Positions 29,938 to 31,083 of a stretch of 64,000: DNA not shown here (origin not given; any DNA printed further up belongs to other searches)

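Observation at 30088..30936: GIY-YIG nuclease domain fused to a NudC-like zinc-ribbon plus NUDIX hydrolase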

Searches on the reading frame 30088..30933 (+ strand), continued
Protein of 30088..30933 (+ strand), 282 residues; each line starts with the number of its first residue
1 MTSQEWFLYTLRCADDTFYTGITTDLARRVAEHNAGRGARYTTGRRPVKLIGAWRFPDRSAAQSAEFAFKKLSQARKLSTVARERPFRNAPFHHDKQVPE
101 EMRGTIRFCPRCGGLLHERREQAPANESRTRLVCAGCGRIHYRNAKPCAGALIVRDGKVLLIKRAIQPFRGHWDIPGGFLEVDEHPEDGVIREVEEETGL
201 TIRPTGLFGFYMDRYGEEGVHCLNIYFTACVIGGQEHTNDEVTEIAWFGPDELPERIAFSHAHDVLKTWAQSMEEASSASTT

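Call 7: search_solved_structures(query=window:30088-30933:+, max_evalue=0.01, show_alignments=4)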
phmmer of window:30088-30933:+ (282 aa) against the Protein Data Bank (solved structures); distinct sequences matched with E-value up to 0.01: 107 (the best 60 are shown).
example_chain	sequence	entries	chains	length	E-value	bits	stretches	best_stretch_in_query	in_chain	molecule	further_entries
3cng_A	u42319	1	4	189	2.1e-21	79.7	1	104-273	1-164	NUDIX hydrolase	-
1zg2_A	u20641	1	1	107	2.9e-18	69.4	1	6-89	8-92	Hypothetical UPF0213 protein BH0048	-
1ywl_A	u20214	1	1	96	1.4e-15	60.6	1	5-79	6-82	Hypothetical UPF0213 protein EF2693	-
4dyw_A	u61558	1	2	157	6.7e-14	55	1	141-258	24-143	MutT/NUDIX family protein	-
2fml_A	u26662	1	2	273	3e-11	46.3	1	158-264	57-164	MutT/nudix family protein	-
3o8s_A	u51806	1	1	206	7.4e-11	45.1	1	137-256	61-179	ADP-ribose pyrophosphatase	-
3q1p_A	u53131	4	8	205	9.7e-11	44.7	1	141-271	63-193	Phosphohydrolase (MutT/nudix family protein)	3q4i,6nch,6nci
4hfq_A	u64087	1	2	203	6.1e-10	42.1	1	150-255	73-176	MutT/nudix family protein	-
3hhj_A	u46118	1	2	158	6.6e-10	41.9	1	149-233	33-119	Mutator mutT protein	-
1sjy_A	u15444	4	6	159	7.6e-10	41.7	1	148-248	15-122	MutT/nudix family protein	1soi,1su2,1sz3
1v8i_A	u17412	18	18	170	2.3e-09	40.2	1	137-256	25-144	ADP-ribose pyrophosphatase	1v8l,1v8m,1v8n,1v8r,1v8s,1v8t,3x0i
2yyh_A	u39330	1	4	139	5.5e-09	38.9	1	159-266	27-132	8-OXO-dGTPase domain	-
1v8u_A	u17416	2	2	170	6e-09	38.8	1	137-256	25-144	ADP-ribose pyrophosphatase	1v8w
1v8v_A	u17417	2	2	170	6e-09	38.8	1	137-256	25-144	ADP-ribose pyrophosphatase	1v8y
3r03_A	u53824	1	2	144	1.7e-08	37.3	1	149-255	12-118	NUDIX hydrolase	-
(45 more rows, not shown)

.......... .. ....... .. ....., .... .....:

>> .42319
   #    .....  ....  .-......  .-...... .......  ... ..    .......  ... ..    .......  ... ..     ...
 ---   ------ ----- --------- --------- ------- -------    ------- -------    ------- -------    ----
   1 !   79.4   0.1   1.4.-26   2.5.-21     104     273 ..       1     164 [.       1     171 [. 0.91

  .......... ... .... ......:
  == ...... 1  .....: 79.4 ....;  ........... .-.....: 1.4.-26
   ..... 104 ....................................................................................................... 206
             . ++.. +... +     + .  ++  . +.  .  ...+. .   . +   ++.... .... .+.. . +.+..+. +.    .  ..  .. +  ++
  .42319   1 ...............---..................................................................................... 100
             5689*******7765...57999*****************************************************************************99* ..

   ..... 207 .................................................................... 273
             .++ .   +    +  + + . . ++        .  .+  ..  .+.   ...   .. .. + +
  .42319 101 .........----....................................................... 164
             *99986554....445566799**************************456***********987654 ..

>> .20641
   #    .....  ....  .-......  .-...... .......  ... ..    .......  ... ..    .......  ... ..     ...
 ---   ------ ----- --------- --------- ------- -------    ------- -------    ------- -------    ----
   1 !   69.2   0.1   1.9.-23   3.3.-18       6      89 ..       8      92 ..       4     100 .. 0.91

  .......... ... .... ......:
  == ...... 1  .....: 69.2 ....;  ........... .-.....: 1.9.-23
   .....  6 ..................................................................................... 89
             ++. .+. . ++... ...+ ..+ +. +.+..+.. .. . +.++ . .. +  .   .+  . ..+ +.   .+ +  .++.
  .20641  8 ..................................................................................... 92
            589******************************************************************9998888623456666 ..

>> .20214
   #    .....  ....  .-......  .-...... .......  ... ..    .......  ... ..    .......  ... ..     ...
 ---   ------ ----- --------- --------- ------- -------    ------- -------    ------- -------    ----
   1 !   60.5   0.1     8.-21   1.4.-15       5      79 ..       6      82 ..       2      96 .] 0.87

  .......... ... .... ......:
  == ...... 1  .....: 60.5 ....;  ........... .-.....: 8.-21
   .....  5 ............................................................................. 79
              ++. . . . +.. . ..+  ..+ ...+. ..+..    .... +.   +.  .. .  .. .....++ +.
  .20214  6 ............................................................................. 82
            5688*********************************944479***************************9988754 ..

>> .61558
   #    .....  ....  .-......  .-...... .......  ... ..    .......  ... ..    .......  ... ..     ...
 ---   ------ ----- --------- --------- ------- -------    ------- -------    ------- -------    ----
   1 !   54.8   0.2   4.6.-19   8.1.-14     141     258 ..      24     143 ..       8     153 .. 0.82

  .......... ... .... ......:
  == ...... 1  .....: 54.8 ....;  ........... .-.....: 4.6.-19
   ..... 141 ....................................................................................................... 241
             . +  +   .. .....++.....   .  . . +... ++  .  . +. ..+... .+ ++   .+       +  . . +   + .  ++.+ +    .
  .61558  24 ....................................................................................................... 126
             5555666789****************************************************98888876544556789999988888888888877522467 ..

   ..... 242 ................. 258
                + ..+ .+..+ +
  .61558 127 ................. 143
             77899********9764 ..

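Call 12: find_related_loci(query=A1, collection=genome_contigs, flank=8000)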
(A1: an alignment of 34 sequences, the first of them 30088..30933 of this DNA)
Query A1 (282 aa) in genome_contigs; peptide patterns used: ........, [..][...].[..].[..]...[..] (x = any residue, [..] = any of these).
600 stretches matched a pattern (row limit reached: there are more); 590 encode a relative of the query (tblastn E <= 1e-3); the best 80 are kept; 80 distinct loci.
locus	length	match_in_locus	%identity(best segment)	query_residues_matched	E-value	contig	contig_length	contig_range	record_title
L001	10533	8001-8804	61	6-275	2e-108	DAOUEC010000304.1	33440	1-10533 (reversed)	MAG TPA_asm: Anaerolineae bacterium isolate N3_163 k131_2312071, whole genome shotgun sequence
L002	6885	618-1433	60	6-282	2e-107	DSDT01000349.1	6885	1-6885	MAG TPA_asm: Chloroflexota bacterium isolate SpSt-1225 Ga0129302_1007080, whole genome shotgun sequence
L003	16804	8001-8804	52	1-277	9e-89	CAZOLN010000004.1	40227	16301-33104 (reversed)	MAG TPA_asm: uncultured Anaerolineales bacterium isolate binchicken_co6_399 genome assembly, contig: NODE_627_length_402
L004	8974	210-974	52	6-266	3e-78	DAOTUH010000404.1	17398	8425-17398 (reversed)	MAG TPA_asm: Anaerolineae bacterium isolate F17_49 k129_1175840, whole genome shotgun sequence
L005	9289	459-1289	49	1-275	6e-78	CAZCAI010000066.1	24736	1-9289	MAG TPA_asm: uncultured Anaerolineales bacterium isolate SRP332253_co1_146 genome assembly, contig: NODE_3052_length_247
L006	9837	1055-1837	47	6-270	3e-66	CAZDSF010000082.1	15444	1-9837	MAG TPA_asm: uncultured Anaerolineales bacterium isolate binchicken_co26_174 genome assembly, contig: NODE_5036_length_1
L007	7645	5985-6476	55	107-276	2e-56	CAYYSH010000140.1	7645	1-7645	MAG TPA_asm: uncultured Anaerolineales bacterium isolate SRP162660_co1_318 genome assembly, contig: NODE_10109_length_76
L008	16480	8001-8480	52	107-269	1e-50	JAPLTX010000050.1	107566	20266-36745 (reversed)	MAG: Verrucomicrobia bacterium isolate LacPavin_0818_WC55_MAG_62_14 LacPavin_0818_WC55_scaffold_92555, whole genome shot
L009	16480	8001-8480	52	107-269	2e-50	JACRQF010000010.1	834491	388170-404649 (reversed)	MAG: Verrucomicrobia bacterium isolate NC_groundwater_2006_Pr3_S-0.65um_64_6 SR2-18-Sp65_coassembly_scaffold_102691, who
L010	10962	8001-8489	51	101-267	1e-49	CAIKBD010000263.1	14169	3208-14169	MAG: uncultured Anaerolineales bacterium isolate LaPlata-a_bin-0606 genome assembly, contig: bin-0606:263/530, whole gen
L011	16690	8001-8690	42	32-269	4e-49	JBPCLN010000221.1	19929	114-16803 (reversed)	MAG: Chloroflexota bacterium isolate TH_ant_mag_79 S1Ck127_2472955_flag_0_multi_15.3149_len_19929, whole genome shotgun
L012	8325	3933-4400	50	108-269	8e-47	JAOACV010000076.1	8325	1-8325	MAG: Verrucomicrobiia bacterium isolate SKW217 NODE_76_length_8325_cov_1.933430, whole genome shotgun sequence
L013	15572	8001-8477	49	107-270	2e-46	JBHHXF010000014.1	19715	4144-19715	MAG: Anaerolineae bacterium isolate D_2_bin.38 NODE_884_length_19715_cov_24.802289, whole genome shotgun sequence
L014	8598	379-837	48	108-269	5e-46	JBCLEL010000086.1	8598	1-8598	Chloroflexota bacterium isolate SLM_LV1_BS-A02 Node_86_length_8598_cov_59.436692, whole genome shotgun sequence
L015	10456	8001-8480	48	105-266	1e-45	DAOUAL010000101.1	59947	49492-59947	MAG TPA_asm: Anaerolineae bacterium isolate H63_652 k137_316767, whole genome shotgun sequence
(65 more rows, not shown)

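Call 16: search_protein_representatives(protein=window:30088-30933:+)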
Query: 282 residues. Proteins with E-value up to 0.001 (for the whole library): 35578; up to 1e-10: 6115; up to 1e-30: 92. The best 150 are listed.
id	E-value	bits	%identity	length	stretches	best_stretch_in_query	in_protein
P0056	1.8e-102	358.9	58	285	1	4-274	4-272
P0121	1.0e-58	215.3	40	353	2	103-276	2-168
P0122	7.8e-56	205.9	40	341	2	105-271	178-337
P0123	2.1e-52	194.6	55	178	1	105-273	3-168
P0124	3.4e-52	193.9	55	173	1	105-273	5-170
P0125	5.2e-50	186.7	49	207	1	65-271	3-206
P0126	2.5e-48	181.2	50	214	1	106-274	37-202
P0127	4.9e-46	173.7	35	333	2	107-270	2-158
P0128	1.4e-45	172.2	50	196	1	106-273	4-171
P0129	2.5e-45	171.4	47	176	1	104-270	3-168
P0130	1.3e-44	169.1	51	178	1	107-273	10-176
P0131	5.5e-44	167.0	51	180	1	107-271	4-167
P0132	7.4e-44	166.5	49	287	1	106-271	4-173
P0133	3.7e-43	164.3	48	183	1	101-271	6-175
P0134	4.2e-42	160.8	48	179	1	106-271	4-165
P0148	9.6e-38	146.5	40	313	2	147-262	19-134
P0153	2.9e-36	141.6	37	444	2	99-271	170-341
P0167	1.7e-34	135.8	38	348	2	108-267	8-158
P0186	1.1e-32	129.8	37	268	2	149-266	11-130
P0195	1.4e-31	126.2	37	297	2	107-271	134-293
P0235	2.4e-29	118.9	40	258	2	98-271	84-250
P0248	8.0e-29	117.2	35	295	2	108-261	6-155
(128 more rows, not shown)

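Call 18: search_protein_families(library=pfam, proteins=[P0121, P0122, P0127, P0148, P0153, P0167, P0186, P0195, P0235, P0248], max_evalue=0.001)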
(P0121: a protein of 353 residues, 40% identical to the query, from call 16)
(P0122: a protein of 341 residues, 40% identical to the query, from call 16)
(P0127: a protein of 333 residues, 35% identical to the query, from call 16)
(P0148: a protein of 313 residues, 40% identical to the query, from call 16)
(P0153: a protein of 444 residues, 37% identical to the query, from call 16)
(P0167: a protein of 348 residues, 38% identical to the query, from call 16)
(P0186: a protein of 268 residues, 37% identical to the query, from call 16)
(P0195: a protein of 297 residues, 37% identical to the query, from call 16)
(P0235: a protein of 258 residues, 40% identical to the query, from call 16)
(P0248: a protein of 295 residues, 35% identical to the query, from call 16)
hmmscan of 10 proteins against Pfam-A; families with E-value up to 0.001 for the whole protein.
P0121 (353 aa): 5 families
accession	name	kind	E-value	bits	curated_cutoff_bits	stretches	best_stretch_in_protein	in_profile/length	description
PF00293.34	NUDIX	-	7.8e-46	155.8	21.1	2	208-327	3-129/134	NUDIX domain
PF14803.11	Zn_ribbon_Nudix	-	3.6e-12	46.4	25.6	1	6-37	1-34/34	Nudix N-terminal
PF14815.12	NUDIX_4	-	7.2e-09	35.9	35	0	212-276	3-66/113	NUDIX domain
PF09297.16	Zn_ribbon_NUD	-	5.6e-07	29.6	24.8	1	6-36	4-32/32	NADH pyrophosphatase zinc ribbon domain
PF12773.13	DZR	-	5.8e-05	23.6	27.3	0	4-43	11-42/45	Double zinc ribbon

P0122 (341 aa): 5 families
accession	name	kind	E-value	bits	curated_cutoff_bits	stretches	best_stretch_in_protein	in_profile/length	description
PF00293.34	NUDIX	-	2.8e-44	150.8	21.1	2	39-164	4-130/134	NUDIX domain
PF14803.11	Zn_ribbon_Nudix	-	1.2e-13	51.2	25.6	2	5-34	1-33/34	Nudix N-terminal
PF09297.16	Zn_ribbon_NUD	-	3.1e-07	30.4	24.8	0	180-192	4-16/32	NADH pyrophosphatase zinc ribbon domain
PF12773.13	DZR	-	3.8e-07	30.6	27.3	1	3-41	11-42/45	Double zinc ribbon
PF14815.12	NUDIX_4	-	1.4e-06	28.5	35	0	218-271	3-54/113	NUDIX domain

P0127 (333 aa): 5 families
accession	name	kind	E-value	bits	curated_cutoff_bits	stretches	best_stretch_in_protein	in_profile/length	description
PF00293.34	NUDIX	-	2.6e-43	147.7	21.1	2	36-157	3-133/134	NUDIX domain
PF14815.12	NUDIX_4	-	7.9e-11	42.2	35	1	41-154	4-110/113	NUDIX domain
PF24042.1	DUF7351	-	2e-05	24.8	31.2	0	4-41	4-41/177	Domain of unknown function (DUF7351)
PF12773.13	DZR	-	0.00027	21.4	27.3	0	2-28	13-31/45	Double zinc ribbon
PF22327.2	Nudt16-like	-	0.00033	21.1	27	0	232-296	36-101/161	U8 snoRNA-decapping enzyme-like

P0148 (313 aa): 2 families
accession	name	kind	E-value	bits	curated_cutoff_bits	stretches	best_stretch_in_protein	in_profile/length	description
PF00293.34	NUDIX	-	1.5e-42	145.2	21.1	2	186-286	9-120/134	NUDIX domain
PF14815.12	NUDIX_4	-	3.4e-08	33.7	35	0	186-290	5-104/113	NUDIX domain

P0153 (444 aa): 4 families
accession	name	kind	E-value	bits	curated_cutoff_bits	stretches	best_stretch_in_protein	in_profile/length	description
PF00293.34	NUDIX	-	4.2e-34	117.9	21.1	2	214-327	3-122/134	NUDIX domain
PF14803.11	Zn_ribbon_Nudix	-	1.2e-07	32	25.6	1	354-384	1-33/34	Nudix N-terminal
PF14815.12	NUDIX_4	-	1.4e-05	25.3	35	0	218-273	3-54/113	NUDIX domain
PF12773.13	DZR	-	0.00019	21.9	27.3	0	178-208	13-33/45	Double zinc ribbon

P0167 (348 aa): 4 families
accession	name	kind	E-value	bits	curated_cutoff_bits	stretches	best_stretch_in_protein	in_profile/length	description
PF00293.34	NUDIX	-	1.5e-41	142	21.1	2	41-146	4-122/134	NUDIX domain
PF14815.12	NUDIX_4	-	3e-09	37.1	35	1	44-112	3-71/113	NUDIX domain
PF24042.1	DUF7351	-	9.3e-06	26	31.2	0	188-221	2-35/177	Domain of unknown function (DUF7351)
PF12773.13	DZR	-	0.00028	21.4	27.3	0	5-33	11-32/45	Double zinc ribbon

P0186 (268 aa): 4 families
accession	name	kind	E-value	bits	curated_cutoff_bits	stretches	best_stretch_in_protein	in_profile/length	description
PF00293.34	NUDIX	-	1.2e-44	152.1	21.1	2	144-265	4-133/134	NUDIX domain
PF14815.12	NUDIX_4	-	1.2e-17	64.2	35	2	14-67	4-56/113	NUDIX domain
PF22327.2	Nudt16-like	-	4e-07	30.6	27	0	153-202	21-67/161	U8 snoRNA-decapping enzyme-like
PF16151.10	DUF4859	-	0.00016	22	22.6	0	150-210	42-102/120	Domain of unknown function (DUF4859)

P0195 (297 aa): 3 families
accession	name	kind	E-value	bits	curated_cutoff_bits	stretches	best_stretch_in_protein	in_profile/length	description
PF00293.34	NUDIX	-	4.2e-33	114.6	21.1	2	168-278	3-120/134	NUDIX domain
PF14815.12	NUDIX_4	-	1.2e-05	25.4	35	0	173-283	3-105/113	NUDIX domain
PF14803.11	Zn_ribbon_Nudix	-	4.2e-05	23.8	25.6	1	134-164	1-33/34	Nudix N-terminal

P0235 (258 aa): 2 families
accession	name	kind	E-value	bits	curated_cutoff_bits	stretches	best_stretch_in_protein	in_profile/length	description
PF00293.34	NUDIX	-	6.2e-23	81.7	21.1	1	124-237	3-123/134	NUDIX domain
PF14803.11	Zn_ribbon_Nudix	-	1.6e-05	25.2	25.6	1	91-120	2-33/34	Nudix N-terminal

P0248 (295 aa): 4 families
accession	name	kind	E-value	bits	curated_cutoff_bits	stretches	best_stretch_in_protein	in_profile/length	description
PF00293.34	NUDIX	-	1.8e-41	141.7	21.1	2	171-288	4-133/134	NUDIX domain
PF14803.11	Zn_ribbon_Nudix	-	7e-08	32.7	25.6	1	6-36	2-34/34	Nudix N-terminal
PF22327.2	Nudt16-like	-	1.1e-06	29.2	27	0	197-227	37-68/161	U8 snoRNA-decapping enzyme-like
PF14815.12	NUDIX_4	-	0.00019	21.6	35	0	66-100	25-54/113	NUDIX domain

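Call 19: find_encoding_contigs(protein=P0043, flank=6000, max_places=2)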
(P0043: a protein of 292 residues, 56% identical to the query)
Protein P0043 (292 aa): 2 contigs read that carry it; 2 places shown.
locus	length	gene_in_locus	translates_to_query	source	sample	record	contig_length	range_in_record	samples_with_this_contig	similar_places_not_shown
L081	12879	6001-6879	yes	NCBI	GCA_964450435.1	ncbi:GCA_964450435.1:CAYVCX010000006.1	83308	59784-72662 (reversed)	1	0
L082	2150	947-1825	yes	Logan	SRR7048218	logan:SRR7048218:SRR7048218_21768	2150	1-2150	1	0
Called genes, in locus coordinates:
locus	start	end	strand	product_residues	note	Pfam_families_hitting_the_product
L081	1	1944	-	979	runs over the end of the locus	-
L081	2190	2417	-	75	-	-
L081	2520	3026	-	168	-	-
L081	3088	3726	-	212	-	PF01121:CoaE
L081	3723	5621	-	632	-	PF00005:ABC_tran, PF02463:SMC_N (faint), PF13476:AAA_23 (faint), PF13555:AAA_29 (faint), PF00004:AAA (faint), PF12848:ABC_tran_Xtn, PF00005:ABC_tran, PF16326:ABC_tran_CTD (weak), +2 more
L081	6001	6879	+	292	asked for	PF01541:GIY-YIG, PF14803:Zn_ribbon_Nudix, PF00293:NUDIX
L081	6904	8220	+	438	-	PF13439:Glyco_transf_4, PF13579:Glyco_trans_4_4, PF00534:Glycos_transf_1, PF13524:Glyco_trans_1_2, PF13692:Glyco_trans_1_4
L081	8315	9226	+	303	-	PF00535:Glycos_transf_2, PF13641:Glyco_tranf_2_3, PF13632:Glyco_trans_2_3 (weak)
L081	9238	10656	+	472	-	PF13727:CoA_binding_3, PF02397:Bac_transf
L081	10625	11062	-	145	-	-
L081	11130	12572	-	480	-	PF04326:SLFN_AlbA_2, PF13749:HATPase_c_4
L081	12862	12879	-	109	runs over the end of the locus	-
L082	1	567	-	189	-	?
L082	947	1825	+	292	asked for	PF01541:GIY-YIG, PF14803:Zn_ribbon_Nudix, PF00293:NUDIX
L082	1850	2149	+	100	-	?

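Call 20: find_encoding_contigs(protein=P0086, flank=6000, max_places=2)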
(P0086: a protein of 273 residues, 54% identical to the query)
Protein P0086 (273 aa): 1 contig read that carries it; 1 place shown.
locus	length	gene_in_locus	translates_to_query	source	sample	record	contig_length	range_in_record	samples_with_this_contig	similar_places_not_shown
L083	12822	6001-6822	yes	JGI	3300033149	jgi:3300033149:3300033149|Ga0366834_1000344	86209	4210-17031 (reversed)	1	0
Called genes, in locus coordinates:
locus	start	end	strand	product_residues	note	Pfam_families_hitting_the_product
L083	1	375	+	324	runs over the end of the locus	PF01144:CoA_trans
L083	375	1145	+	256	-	PF01144:CoA_trans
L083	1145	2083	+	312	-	PF00781:DAGK_cat, PF19279:YegS_C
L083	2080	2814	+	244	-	PF01553:Acyltransferase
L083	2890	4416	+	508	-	PF13541:ChlI, PF00158:Sigma54_activat (faint), PF01078:Mg_chelatase, PF07728:AAA_5 (faint), PF00493:MCM (weak), PF13335:Mg_chelatase_C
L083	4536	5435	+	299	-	PF10882:bPH_5, PF07853:DUF1648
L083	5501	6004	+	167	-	-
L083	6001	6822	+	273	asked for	PF01541:GIY-YIG, PF14803:Zn_ribbon_Nudix, PF00293:NUDIX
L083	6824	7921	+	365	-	PF01321:Creatinase_N, PF00557:Peptidase_M24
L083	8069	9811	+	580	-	-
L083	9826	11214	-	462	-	PF01979:Amidohydro_1, PF12890:DHOase, PF07969:Amidohydro_3 (weak)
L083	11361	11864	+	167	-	PF02915:Rubrerythrin (weak)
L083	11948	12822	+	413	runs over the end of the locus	PF00528:BPD_transp_1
